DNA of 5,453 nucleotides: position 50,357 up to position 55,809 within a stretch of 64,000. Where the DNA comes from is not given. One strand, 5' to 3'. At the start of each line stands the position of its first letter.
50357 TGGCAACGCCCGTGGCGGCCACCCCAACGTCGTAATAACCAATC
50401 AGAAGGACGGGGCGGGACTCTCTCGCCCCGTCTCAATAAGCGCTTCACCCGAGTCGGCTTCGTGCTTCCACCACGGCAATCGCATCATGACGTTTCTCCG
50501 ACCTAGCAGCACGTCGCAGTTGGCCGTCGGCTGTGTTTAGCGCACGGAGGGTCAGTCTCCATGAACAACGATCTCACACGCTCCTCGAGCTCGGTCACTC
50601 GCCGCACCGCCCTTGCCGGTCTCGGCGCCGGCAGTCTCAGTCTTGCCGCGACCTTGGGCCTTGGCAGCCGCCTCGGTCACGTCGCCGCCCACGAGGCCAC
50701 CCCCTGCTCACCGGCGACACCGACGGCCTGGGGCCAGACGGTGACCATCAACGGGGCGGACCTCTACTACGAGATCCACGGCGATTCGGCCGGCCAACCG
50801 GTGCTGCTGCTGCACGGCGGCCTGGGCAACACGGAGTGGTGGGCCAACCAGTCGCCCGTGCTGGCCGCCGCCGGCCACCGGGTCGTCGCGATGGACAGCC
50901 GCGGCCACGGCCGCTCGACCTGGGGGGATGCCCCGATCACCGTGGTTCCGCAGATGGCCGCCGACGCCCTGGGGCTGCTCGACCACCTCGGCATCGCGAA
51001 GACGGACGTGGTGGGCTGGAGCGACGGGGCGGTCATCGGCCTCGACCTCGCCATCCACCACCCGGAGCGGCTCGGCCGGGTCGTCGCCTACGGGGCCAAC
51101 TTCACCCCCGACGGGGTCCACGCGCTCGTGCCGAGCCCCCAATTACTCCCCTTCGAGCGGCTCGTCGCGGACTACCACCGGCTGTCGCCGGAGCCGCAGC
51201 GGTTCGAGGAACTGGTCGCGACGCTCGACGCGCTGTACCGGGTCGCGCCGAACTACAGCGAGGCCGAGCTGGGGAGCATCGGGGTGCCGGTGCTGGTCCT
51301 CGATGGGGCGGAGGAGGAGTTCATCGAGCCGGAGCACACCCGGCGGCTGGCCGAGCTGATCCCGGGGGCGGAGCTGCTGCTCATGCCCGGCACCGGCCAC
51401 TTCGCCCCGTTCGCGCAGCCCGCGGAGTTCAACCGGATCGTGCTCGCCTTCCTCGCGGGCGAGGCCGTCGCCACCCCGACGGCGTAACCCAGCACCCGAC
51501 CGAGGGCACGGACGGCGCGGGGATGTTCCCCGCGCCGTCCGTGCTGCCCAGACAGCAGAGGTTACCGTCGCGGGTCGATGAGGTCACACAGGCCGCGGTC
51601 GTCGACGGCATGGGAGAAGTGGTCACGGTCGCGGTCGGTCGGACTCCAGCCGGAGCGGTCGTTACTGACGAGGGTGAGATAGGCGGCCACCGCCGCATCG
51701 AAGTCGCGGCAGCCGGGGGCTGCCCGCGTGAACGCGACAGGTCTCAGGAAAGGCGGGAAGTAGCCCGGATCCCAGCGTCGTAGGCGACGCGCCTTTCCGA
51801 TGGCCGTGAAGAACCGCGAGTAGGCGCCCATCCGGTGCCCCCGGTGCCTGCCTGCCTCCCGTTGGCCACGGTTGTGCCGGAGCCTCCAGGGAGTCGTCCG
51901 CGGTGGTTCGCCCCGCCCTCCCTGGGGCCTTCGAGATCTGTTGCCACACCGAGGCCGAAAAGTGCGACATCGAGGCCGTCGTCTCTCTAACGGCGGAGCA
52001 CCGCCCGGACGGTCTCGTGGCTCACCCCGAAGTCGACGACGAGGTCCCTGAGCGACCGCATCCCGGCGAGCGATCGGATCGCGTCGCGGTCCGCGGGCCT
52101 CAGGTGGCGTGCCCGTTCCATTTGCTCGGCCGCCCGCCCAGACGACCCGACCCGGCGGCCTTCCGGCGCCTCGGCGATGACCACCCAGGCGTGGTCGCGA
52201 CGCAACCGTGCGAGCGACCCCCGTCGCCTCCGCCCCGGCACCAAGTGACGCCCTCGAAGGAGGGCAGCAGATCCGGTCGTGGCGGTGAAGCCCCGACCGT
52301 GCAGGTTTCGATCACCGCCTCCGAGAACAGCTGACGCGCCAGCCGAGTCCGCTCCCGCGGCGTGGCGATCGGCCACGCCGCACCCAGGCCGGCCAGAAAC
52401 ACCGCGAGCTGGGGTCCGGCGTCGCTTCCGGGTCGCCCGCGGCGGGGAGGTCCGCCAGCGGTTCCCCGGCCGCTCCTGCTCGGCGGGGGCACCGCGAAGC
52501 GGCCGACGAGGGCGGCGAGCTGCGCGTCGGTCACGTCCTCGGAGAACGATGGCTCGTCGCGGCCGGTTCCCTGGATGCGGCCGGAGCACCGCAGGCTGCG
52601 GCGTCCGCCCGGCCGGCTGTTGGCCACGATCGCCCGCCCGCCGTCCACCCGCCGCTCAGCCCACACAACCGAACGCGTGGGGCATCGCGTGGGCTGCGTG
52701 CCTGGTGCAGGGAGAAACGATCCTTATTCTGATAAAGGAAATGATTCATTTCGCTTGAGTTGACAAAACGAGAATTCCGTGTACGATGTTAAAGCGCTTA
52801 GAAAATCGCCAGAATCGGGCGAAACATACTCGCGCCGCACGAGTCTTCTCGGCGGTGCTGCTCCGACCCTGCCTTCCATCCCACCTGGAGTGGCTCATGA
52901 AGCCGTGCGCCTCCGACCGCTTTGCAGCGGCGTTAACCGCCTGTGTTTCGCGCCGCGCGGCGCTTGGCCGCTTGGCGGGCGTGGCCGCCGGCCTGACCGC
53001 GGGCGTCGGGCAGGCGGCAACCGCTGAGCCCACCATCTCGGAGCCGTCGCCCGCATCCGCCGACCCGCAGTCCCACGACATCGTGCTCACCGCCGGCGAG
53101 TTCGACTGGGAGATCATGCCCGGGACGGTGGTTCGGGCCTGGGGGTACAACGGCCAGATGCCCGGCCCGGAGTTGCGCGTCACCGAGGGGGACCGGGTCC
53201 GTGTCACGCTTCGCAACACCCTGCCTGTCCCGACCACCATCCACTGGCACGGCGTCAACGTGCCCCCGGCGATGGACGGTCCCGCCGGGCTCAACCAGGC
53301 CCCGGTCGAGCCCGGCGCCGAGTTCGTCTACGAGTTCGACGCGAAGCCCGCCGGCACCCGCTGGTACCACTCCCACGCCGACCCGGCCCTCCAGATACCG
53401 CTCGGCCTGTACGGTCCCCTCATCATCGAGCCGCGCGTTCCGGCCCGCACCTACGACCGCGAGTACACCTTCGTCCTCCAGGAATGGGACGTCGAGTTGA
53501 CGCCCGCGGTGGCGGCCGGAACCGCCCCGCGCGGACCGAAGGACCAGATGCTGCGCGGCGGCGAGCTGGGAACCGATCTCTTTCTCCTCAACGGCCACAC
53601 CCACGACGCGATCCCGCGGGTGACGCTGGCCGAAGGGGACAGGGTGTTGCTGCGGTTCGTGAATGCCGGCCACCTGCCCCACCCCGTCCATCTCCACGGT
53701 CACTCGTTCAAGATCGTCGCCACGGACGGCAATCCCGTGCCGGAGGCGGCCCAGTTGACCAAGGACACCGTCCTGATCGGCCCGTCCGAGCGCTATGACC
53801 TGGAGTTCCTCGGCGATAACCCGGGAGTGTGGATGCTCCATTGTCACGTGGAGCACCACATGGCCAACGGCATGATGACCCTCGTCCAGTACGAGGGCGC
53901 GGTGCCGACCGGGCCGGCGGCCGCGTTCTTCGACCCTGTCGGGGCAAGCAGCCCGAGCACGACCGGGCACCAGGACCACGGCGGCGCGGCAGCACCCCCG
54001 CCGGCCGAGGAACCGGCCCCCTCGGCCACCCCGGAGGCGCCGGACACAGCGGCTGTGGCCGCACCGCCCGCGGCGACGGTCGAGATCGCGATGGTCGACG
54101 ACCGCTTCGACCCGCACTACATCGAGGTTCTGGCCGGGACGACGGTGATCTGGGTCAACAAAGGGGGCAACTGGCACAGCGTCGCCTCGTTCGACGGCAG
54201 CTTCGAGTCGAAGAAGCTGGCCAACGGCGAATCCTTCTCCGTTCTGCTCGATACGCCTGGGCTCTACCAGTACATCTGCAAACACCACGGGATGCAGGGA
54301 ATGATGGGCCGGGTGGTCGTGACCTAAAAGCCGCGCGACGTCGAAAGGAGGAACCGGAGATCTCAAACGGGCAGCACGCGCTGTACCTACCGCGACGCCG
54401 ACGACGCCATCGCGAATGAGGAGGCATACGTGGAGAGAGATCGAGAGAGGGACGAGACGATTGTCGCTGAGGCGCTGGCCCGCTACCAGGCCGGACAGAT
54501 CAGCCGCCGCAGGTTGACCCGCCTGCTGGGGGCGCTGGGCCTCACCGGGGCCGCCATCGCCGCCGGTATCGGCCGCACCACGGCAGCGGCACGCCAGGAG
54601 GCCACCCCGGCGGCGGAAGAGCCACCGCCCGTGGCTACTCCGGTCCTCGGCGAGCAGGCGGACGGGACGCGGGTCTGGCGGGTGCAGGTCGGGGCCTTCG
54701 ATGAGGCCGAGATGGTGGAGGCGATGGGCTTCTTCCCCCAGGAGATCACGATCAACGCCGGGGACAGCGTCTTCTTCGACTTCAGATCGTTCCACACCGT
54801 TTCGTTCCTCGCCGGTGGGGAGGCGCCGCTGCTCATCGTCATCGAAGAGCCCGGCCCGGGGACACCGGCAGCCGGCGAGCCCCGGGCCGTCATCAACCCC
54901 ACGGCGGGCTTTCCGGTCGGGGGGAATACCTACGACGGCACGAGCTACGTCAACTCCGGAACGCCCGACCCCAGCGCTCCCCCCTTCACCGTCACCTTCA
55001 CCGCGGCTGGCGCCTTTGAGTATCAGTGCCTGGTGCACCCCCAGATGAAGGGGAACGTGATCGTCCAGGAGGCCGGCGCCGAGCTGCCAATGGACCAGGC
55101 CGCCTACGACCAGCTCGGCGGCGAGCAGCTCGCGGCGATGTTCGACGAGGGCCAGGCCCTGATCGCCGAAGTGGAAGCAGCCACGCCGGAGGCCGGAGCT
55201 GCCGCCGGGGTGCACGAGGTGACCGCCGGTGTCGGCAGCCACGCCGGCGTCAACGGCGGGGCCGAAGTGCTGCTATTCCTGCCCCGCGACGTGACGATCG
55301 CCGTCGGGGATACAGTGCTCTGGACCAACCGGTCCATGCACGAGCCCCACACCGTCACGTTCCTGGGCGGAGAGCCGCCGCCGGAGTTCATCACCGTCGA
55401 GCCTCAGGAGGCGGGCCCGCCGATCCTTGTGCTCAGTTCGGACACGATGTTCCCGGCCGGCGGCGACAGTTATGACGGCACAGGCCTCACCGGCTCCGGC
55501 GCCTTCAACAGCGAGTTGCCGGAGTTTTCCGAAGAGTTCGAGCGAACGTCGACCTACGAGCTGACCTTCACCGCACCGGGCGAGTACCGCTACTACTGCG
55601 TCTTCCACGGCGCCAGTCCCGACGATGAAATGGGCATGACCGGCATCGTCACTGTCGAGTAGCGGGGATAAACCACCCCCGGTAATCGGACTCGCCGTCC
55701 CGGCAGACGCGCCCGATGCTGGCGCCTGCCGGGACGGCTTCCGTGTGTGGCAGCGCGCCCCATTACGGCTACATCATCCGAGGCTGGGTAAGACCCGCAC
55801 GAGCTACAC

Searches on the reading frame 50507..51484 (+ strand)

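Call 23: search_protein_families(library=pfam, proteins=[window:50507-51484:+], max_evalue=0.01)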
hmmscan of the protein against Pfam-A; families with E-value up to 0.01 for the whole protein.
window:50507-51484:+ (326 aa): 3 families
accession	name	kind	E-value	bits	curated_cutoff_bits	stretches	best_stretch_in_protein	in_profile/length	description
PF00561.26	Abhydrolase_1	-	1e-24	88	25.8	2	98-199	2-103/245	alpha/beta hydrolase fold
PF12697.13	Abhydrolase_6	-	7e-19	69.8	26.3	1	99-310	1-216/217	Alpha/beta hydrolase family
PF12146.15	Hydrolase_4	-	4.1e-14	52.9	27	1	99-202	7-114/239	Serine aminopeptidase, S33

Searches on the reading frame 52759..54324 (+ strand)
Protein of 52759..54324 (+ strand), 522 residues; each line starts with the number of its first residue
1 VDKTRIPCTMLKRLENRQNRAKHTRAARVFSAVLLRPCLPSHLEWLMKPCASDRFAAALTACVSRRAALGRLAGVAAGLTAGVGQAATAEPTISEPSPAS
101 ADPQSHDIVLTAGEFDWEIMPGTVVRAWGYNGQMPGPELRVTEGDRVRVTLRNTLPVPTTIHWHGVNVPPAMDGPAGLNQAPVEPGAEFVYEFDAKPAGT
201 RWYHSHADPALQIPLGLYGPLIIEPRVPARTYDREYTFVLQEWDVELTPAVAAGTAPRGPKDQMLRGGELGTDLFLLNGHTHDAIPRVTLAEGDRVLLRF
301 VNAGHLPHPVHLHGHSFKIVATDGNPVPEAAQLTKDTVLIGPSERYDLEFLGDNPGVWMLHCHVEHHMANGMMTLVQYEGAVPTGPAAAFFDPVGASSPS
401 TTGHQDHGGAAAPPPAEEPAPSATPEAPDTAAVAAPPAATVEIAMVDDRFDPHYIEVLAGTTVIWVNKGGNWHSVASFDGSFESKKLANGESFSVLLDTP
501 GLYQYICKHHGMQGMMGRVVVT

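Call 44: search_protein_families(library=pfam, proteins=[window:52759-54324:+], max_evalue=0.01)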
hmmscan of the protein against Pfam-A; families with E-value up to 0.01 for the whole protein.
window:52759-54324:+ (522 aa): 5 families
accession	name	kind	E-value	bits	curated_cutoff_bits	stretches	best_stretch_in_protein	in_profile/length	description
PF07732.21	Cu-oxidase_3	-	1.8e-40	138.1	21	2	119-226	9-117/119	Multicopper oxidase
PF07731.20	Cu-oxidase_2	-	1.6e-34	119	20.4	2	257-377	4-132/137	Multicopper oxidase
PF00127.26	Copper-bind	-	1.7e-13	51.2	21.2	1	449-521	13-98/99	Copper binding proteins, plastocyanin/azurin family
PF00394.28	Cu-oxidase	-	1.3e-11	45.3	21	1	236-375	3-150/157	Multicopper oxidase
PF13473.12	Cupredoxin_1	-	3.1e-11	43.6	27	1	435-521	17-104/104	Cupredoxin-like domain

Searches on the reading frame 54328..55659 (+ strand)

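Call 44: search_protein_families(library=pfam, proteins=[window:54328-55659:+], max_evalue=0.01)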
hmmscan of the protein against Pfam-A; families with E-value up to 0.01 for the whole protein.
window:54328-55659:+ (444 aa): 2 families
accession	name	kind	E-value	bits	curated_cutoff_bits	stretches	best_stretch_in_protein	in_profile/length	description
PF00127.26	Copper-bind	-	8e-14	52.3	21.2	1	310-444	7-99/99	Copper binding proteins, plastocyanin/azurin family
PF13473.12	Cupredoxin_1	-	0.00021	21.7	27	0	402-429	68-97/104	Cupredoxin-like domain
